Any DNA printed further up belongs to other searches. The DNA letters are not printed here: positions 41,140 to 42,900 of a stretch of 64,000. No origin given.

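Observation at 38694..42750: Three-gene PLP/FAD cassette (SbnA-like / FAD-NAD(P)-binding / Y4yA-SbnH-like decarboxylase), candidate diaminopropionate- or diamine-derived metabolite pathway with no NRPS or NIS synthetase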

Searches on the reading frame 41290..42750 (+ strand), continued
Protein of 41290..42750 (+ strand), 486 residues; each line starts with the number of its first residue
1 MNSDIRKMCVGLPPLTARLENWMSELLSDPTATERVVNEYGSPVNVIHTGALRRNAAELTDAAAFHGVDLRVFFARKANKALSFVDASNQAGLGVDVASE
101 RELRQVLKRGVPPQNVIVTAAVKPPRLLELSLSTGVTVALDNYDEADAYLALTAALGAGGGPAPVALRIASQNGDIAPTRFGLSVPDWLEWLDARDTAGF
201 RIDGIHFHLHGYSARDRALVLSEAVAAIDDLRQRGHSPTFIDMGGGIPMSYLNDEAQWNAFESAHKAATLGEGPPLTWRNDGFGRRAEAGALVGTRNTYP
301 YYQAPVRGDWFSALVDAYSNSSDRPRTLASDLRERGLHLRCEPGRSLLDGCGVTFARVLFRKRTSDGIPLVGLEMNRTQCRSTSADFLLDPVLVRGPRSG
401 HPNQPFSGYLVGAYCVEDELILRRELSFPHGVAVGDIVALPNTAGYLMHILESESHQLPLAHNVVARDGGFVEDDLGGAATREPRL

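Call 78: find_homologous_proteins(query=window:41290-42750:+, max_evalue=0.00001)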
Query window:41290-42750:+ (486 aa): 1278 proteins with E <= 0.00001 among 8000 candidates; the best 120 are listed.
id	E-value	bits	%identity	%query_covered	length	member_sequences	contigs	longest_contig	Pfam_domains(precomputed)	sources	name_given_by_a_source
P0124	0.0e+0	1106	100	100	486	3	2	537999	PF02784.23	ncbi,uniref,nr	ncbi:hypothetical protein [Hoyosella altamirensis]|uniref:Diaminopimelate decarboxylase n=1 Tax=Hoyo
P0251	1.3e-230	784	75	94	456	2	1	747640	PF02784.23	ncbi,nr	ncbi:Y4yA family PLP-dependent enzyme [Hoyosella rhizosphaerae]|nr:Y4yA family PLP-dependent enzyme 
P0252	4.1e-193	661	64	98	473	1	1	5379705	PF02784.23,PF01168.27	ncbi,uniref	ncbi:diaminopimelate decarboxylase [Rhodococcus sp. 27YEA15]|uniref:alanine racemase n=1 Tax=Rhodoco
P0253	1.3e-164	567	57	97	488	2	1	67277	PF02784.23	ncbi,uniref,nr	ncbi:Y4yA family PLP-dependent enzyme [Kocuria soli]|uniref:Y4yA family PLP-dependent enzyme n=2 Tax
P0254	1.1e-163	564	55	98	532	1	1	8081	PF02784.23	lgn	-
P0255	3.6e-159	549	58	95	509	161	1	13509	PF02784.23,PF01168.27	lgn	-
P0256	1.8e-155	537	55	95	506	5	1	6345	PF02784.23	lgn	-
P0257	3.2e-155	536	53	98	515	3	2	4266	PF02784.23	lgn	-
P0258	4.7e-155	535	57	97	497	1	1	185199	PF02784.23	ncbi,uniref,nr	ncbi:Y4yA family PLP-dependent enzyme [Brachybacterium sp. FME24]|uniref:Y4yA family PLP-dependent e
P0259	1.2e-154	534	56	99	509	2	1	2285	PF02784.23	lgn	-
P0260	1.3e-154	534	56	99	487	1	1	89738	PF02784.23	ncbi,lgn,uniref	ncbi:Y4yA family PLP-dependent enzyme [Brachybacterium vulturis]|uniref:Y4yA family PLP-dependent en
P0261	1.3e-154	534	55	99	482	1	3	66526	PF02784.23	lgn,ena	-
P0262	2.0e-154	533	55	99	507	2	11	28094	PF02784.23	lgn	-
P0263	1.3e-153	531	55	99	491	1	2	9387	PF02784.23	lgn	-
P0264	1.8e-153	530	56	94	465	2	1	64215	PF02784.23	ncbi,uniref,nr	ncbi:Y4yA family PLP-dependent enzyme [Kocuria coralli]|uniref:Y4yA family PLP-dependent enzyme n=2 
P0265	5.4e-153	528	55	95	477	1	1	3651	PF02784.23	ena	-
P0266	1.5e-152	527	55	97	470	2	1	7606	PF02784.23,PF01168.27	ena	-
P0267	2.8e-152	526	54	99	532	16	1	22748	PF02784.23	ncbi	ncbi:MAG: Y4yA family PLP-dependent enzyme [Brachybacterium sp.]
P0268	6.0e-152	525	52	99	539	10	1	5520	PF02784.23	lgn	-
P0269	1.6e-151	524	55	96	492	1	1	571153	PF02784.23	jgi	jgi:diaminopimelate decarboxylase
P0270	1.9e-151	523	54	96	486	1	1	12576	PF02784.23,PF01168.27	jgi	jgi:diaminopimelate decarboxylase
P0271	2.2e-151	523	54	97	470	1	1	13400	PF02784.23,PF01168.27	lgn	-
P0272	2.3e-151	523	55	99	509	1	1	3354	PF02784.23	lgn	-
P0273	1.3e-150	521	55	95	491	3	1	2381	PF02784.23,PF01168.27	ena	-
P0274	2.1e-150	520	52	99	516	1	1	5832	PF02784.23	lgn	-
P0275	2.3e-150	520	52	99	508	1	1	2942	PF02784.23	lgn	-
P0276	2.5e-150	520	54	99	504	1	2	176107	PF02784.23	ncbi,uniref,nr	ncbi:type III PLP-dependent enzyme domain-containing protein [Microbacterium halophytorum]|uniref:di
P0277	4.5e-150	519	54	97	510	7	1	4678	PF02784.23,PF01168.27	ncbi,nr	ncbi:MAG: diaminopimelate decarboxylase [Gaiellales bacterium]|nr:diaminopimelate decarboxylase [Gai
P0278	4.7e-150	519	54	99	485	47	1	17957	PF02784.23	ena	-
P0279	6.0e-150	518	54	96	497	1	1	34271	PF02784.23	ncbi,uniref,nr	ncbi:Y4yA family PLP-dependent enzyme [Patulibacter sp.]|uniref:Y4yA family PLP-dependent enzyme n=1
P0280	6.1e-150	518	55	97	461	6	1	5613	PF02784.23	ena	-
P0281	8.1e-150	518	54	96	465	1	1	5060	PF02784.23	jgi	jgi:diaminopimelate decarboxylase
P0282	1.1e-149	517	55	97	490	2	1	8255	PF02784.23,PF01168.27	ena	-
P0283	1.3e-149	517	54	96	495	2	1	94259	PF02784.23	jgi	jgi:diaminopimelate decarboxylase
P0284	1.4e-149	517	54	96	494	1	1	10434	PF02784.23,PF01168.27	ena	-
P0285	1.7e-149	517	55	97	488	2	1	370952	PF02784.23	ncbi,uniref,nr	ncbi:diaminopimelate decarboxylase [Brachybacterium phenoliresistens]|uniref:Diaminopimelate decarbo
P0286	1.8e-149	517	54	96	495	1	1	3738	PF02784.23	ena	-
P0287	2.6e-149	516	54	96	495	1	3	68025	PF02784.23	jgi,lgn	jgi:diaminopimelate decarboxylase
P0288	3.8e-149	516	54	97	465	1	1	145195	PF02784.23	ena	-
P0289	6.5e-149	515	53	97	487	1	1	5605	PF02784.23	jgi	jgi:diaminopimelate decarboxylase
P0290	8.4e-149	515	54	99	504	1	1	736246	PF02784.23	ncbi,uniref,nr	ncbi:Y4yA family PLP-dependent enzyme [Microbacterium sp. G2-8]|uniref:Y4yA family PLP-dependent enz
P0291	8.6e-149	515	54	97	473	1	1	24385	PF02784.23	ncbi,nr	ncbi:MAG: Y4yA family PLP-dependent enzyme [Brachybacterium sp.]|nr:Y4yA family PLP-dependent enzyme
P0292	8.8e-149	515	54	98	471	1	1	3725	PF02784.23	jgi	jgi:diaminopimelate decarboxylase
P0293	1.1e-148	514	56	93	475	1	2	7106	PF02784.23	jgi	jgi:diaminopimelate decarboxylase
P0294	1.1e-148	514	54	96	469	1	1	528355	PF02784.23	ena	-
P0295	1.2e-148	514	54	97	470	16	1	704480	PF02784.23,PF01168.27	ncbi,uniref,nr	ncbi:alanine racemase [Paeniglutamicibacter psychrophenolicus]|uniref:alanine racemase n=1 Tax=Paeni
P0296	1.2e-148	514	54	99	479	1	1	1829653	PF02784.23,PF01168.27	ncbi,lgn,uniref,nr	ncbi:alanine racemase [Demequina globuliformis]|uniref:alanine racemase n=1 Tax=Demequina globulifor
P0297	1.4e-148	514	55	96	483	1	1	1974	PF02784.23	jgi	jgi:diaminopimelate decarboxylase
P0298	1.4e-148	514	52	98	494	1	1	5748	PF02784.23,PF01168.27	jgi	jgi:diaminopimelate decarboxylase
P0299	5.0e-148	512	54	96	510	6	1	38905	PF02784.23,PF01168.27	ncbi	-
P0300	8.0e-148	511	56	95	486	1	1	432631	PF02784.23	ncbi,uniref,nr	ncbi:Y4yA family PLP-dependent enzyme [Brachybacterium sp. YJGR34]|uniref:Y4yA family PLP-dependent 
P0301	8.8e-148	511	54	96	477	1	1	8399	PF02784.23,PF01168.27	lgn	-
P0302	1.2e-147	511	54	96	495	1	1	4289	PF02784.23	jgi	jgi:diaminopimelate decarboxylase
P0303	1.5e-147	510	54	97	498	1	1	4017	PF02784.23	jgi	jgi:diaminopimelate decarboxylase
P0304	2.0e-147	510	51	99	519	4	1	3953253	PF02784.23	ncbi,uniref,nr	ncbi:type III PLP-dependent enzyme domain-containing protein [Brachybacterium ginsengisoli]|uniref:Y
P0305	2.5e-147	510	54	96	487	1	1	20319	PF02784.23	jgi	-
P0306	2.8e-147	510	52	97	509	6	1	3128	PF02784.23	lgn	-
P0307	2.8e-147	510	57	95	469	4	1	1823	PF02784.23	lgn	-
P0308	3.8e-147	509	54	96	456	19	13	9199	PF02784.23,PF01168.27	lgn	-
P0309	3.9e-147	509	52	99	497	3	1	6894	PF02784.23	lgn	-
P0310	4.0e-147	509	53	97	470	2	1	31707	PF02784.23,PF01168.27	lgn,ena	-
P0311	4.8e-147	509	52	96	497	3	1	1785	PF02784.23,PF01168.27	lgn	-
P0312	5.9e-147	509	53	96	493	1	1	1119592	PF02784.23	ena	-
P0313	6.0e-147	509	53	97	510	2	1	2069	PF02784.23,PF01168.27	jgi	jgi:diaminopimelate decarboxylase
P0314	6.3e-147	508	52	97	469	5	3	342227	PF02784.23,PF01168.27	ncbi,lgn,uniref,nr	ncbi:alanine racemase [Glutamicibacter sp.]|uniref:alanine racemase n=1 Tax=Glutamicibacter sp. TaxI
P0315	7.1e-147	508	53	97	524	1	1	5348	PF02784.23,PF01168.27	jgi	jgi:diaminopimelate decarboxylase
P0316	8.1e-147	508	54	95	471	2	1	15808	PF02784.23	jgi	jgi:diaminopimelate decarboxylase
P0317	9.7e-147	508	53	96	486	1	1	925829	PF02784.23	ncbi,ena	-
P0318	1.3e-146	507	54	99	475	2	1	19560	PF02784.23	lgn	-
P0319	1.6e-146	507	54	97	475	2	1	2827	PF02784.23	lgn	-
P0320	1.6e-146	507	54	97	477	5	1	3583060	PF02784.23,PF01168.27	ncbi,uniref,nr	ncbi:alanine racemase [Zhihengliuella halotolerans]|uniref:Diaminopimelate decarboxylase n=1 Tax=Zhi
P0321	2.3e-146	507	52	97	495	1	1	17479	PF02784.23,PF01168.27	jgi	jgi:diaminopimelate decarboxylase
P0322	2.5e-146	507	52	95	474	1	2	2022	PF02784.23,PF01168.27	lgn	-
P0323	2.6e-146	506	53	97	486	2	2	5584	PF02784.23,PF01168.27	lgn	-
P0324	2.9e-146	506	53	97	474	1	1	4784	PF02784.23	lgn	-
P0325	2.9e-146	506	53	99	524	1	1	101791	PF02784.23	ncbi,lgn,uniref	ncbi:Y4yA family PLP-dependent enzyme [Brachybacterium tyrofermentans]|uniref:Y4yA family PLP-depend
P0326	4.0e-146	506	52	97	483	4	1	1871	PF02784.23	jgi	-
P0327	4.6e-146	506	54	97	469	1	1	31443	PF02784.23,PF01168.27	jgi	jgi:diaminopimelate decarboxylase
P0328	4.7e-146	506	52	97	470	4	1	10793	PF02784.23,PF01168.27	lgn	-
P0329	4.9e-146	506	54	98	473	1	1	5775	PF02784.23,PF01168.27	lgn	-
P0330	7.9e-146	505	54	95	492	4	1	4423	PF02784.23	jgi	jgi:diaminopimelate decarboxylase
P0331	1.0e-145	504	54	97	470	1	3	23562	PF02784.23,PF01168.27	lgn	-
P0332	1.1e-145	504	55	95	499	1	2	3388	PF02784.23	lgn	-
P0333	1.2e-145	504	54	97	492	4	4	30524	PF02784.23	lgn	-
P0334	1.3e-145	504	55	96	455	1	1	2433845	PF02784.23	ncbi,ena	-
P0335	1.4e-145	504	54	97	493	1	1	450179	PF02784.23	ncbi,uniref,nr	ncbi:alanine racemase [Zhihengliuella salsuginis]|uniref:Diaminopimelate decarboxylase n=1 Tax=Zhihe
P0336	1.8e-145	504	53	96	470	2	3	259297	PF02784.23,PF01168.27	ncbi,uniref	ncbi:alanine racemase [Paeniglutamicibacter antarcticus]|uniref:Orn/DAP/Arg decarboxylase 2 N-termin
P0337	1.9e-145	504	53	94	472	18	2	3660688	PF02784.23,PF01168.27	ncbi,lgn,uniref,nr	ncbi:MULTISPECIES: alanine racemase [Glutamicibacter]|uniref:alanine racemase n=1 Tax=Glutamicibacte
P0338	2.0e-145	504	53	95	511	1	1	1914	PF02784.23,PF01168.27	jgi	jgi:diaminopimelate decarboxylase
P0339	2.2e-145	503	55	95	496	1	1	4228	PF02784.23,PF01168.27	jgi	jgi:diaminopimelate decarboxylase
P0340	2.8e-145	503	54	96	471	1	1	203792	PF02784.23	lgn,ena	-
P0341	3.1e-145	503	52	96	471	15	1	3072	PF02784.23,PF01168.27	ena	-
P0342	3.5e-145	503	54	95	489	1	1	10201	PF02784.23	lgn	-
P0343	3.6e-145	503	51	97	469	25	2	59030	PF02784.23,PF01168.27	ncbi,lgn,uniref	ncbi:alanine racemase [Glutamicibacter ardleyensis]|uniref:alanine racemase n=1 Tax=Glutamicibacter 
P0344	3.8e-145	503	52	97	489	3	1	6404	PF02784.23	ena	-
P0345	4.1e-145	502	53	96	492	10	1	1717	PF02784.23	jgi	jgi:diaminopimelate decarboxylase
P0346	4.3e-145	502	52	97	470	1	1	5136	PF02784.23,PF01168.27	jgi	jgi:diaminopimelate decarboxylase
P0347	5.0e-145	502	54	99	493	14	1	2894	PF02784.23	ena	-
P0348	5.4e-145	502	53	100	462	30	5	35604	PF02784.23,PF01168.27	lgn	-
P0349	7.9e-145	502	55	98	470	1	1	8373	PF02784.23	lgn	-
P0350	1.2e-144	501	51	97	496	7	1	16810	PF02784.23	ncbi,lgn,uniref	ncbi:diaminopimelate decarboxylase, partial [Kocuria sp. ZOR0020]|uniref:diaminopimelate decarboxyla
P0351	1.2e-144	501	52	95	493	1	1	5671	PF02784.23,PF01168.27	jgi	jgi:diaminopimelate decarboxylase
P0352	1.2e-144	501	51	99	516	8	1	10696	PF02784.23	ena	-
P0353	1.3e-144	501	52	97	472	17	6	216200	PF02784.23,PF01168.27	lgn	-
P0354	1.4e-144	501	54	95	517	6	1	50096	PF02784.23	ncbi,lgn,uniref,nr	ncbi:Y4yA family PLP-dependent enzyme [Brachybacterium muris]|uniref:Y4yA family PLP-dependent enzym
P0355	1.5e-144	501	53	94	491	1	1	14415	PF02784.23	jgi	jgi:diaminopimelate decarboxylase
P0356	1.5e-144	501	52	97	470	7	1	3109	PF02784.23,PF01168.27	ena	-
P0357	1.7e-144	500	53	96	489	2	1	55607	PF02784.23,PF01168.27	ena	-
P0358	1.7e-144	500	52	98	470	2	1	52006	PF02784.23,PF01168.27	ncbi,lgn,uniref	ncbi:alanine racemase [Paeniglutamicibacter sp.]|uniref:alanine racemase n=1 Tax=Paeniglutamicibacte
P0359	1.9e-144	500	52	99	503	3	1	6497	PF02784.23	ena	-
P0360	2.0e-144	500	55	95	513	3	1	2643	PF02784.23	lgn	-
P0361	2.1e-144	500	54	96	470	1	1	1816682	PF02784.23,PF01168.27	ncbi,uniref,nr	ncbi:alanine racemase [Demequina flava]|uniref:alanine racemase n=1 Tax=Demequina flava TaxID=109502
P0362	2.4e-144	500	52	97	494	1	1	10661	PF02784.23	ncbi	-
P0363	2.6e-144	500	51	95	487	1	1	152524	PF02784.23,PF01168.27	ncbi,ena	-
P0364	2.9e-144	500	53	96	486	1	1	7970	PF02784.23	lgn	-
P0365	2.9e-144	500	54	97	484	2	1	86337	PF02784.23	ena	-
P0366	3.0e-144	500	51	99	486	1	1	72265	PF02784.23,PF01168.27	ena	-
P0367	3.4e-144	499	52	95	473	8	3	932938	PF02784.23,PF01168.27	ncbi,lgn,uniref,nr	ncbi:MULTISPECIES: Y4yA family PLP-dependent enzyme [unclassified Arthrobacter]|uniref:Y4yA family P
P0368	3.6e-144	499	52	97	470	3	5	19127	PF02784.23,PF01168.27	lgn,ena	-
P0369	4.3e-144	499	53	94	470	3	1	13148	PF02784.23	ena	-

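Call 93: predict_structure(alignment_id=A4)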
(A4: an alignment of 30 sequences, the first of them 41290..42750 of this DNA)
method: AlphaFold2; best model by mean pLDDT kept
length: 486 residues; sequences in the alignment: 30
mean_pLDDT: 90.0   pTM: 0.89
mean pLDDT of the five models: 90.0, 89.3, 89.2, 88.9, 88.2
residues with pLDDT >= 90: 381; 70-90: 62; 50-70: 22; < 50: 21
segments of 3 or more residues with pLDDT < 50: 382-384, 449-455, 478-486
pLDDT, mean of each block of 10 residues (from residue 1): 76 93 95 95 92 97 98 86 94 96 95 97 95 97 97 86 96 93 97 96 96 95 98 98 94 94 95 93 92 86 94 97 86 98 93 94 94 80 69 96 96 72 93 97 67 52 88 70 39
secondary structure, 60 per line:
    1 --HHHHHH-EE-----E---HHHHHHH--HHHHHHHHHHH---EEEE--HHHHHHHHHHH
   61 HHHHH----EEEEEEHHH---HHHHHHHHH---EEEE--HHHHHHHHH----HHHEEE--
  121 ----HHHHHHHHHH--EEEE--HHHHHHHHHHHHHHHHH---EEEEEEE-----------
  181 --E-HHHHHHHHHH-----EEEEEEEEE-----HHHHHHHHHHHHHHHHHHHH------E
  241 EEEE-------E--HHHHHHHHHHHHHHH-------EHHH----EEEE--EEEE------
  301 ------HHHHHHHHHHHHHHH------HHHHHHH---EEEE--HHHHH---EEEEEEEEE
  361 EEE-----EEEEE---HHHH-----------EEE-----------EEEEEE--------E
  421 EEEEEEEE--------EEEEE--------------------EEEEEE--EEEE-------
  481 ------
elements in order: H3-8 H21-27 H30-40 E44-47 H50-65 E70-75 H82-90 E94-97 H100-108 E116-118 H125-134 E137-140 H143-159 E163-169 H185-194 E200-208 H214-233 E240-244 H255-269 E285-288 E291-294 H307-321 H328-334 E338-341 H344-348 E352-363 E369-373 H377-380 E392-394 E406-411 E420-428 E437-441 E462-467 E470-473

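Call 96: fold_search(model_id=the predicted structure, library=pdb)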
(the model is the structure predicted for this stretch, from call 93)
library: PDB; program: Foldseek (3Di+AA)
matches with E <= 10: 1604; with E <= 0.001: 268
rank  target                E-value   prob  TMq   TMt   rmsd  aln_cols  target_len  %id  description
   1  3vab_A                6.6e-24  1.00  0.65  0.75   4.8       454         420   21  Crystal structure of Diaminopimelate decarboxylase from Brucella melitensis bound to PLP (released 2012-01-18)
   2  1twi_A                2.0e-23  1.00  0.67  0.74   3.9       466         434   17  Crystal structure of Diaminopimelate Decarboxylase from m. jannaschii in co-complex with L-lysine (released 2004-07-27)
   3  6n2h                  1.2e-22  1.00  0.67  0.71   4.8       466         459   18  Structure of D-ornithine/D-lysine decarboxylase from Salmonella typhimurium (released 2019-10-23)
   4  9cpz_A                1.3e-22  1.00  0.65  0.67   5.3       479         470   17  C387S variant of D-ornithine/D-lysine decarboxylase complexed with PMP and 4-guanidinobutanal (released 2025-08-06)
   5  9nq5_B                1.6e-22  1.00  0.66  0.69   5.3       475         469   17  D-Ornithine/D-lysine decarboxylase C387A complexed with HEPES, putrescine, and D-ornithine (released 2026-03-25)
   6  8d5d_A                1.6e-22  1.00  0.65  0.69   4.8       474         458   18  Structure of Y430F D-ornithine/D-lysine decarboxylase complex with D-arginine (released 2022-11-16)
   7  1tuf_A                2.2e-22  1.00  0.68  0.75   3.8       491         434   16  Crystal structure of Diaminopimelate Decarboxylase from m. jannaschi (released 2004-07-20)
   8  8d4i_A                2.3e-22  1.00  0.66  0.69   4.8       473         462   18  Structure of Y430F D-ornithine/D-lysine decarboxylase complex with putrescine (released 2022-11-16)
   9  8d5r_A                2.6e-22  1.00  0.65  0.69   4.9       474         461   18  Structure of Y430F D-ornithine/D-lysine decarboxylase complex with D-ornithine (released 2022-11-16)
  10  9cpz_B                3.0e-22  1.00  0.65  0.68   5.3       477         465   17  C387S variant of D-ornithine/D-lysine decarboxylase complexed with PMP and 4-guanidinobutanal (released 2025-08-06)
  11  9cya                  3.1e-22  1.00  0.67  0.71   4.8       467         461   17  C387S variant of D-ornithine/D-lysine decarboxylase complexed with HEPES and putrescine (released 2025-08-06)
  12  10li                  3.7e-22  1.00  0.67  0.70   4.9       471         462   17  D-Ornithine/D-lysine decarboxylase complexed with putrescine and agmatine (released 2026-02-11)
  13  9nq5_A                4.0e-22  1.00  0.66  0.69   5.0       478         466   17  D-Ornithine/D-lysine decarboxylase C387A complexed with HEPES, putrescine, and D-ornithine (released 2026-03-25)
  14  8d5r_B                4.0e-22  1.00  0.64  0.67   5.2       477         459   18  Structure of Y430F D-ornithine/D-lysine decarboxylase complex with D-ornithine (released 2022-11-16)
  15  8d88_A                5.3e-22  1.00  0.66  0.70   4.9       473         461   18  Structure of Y430F D-ornithine/D-lysine decarboxylase complex with D-lysine (released 2022-11-16)
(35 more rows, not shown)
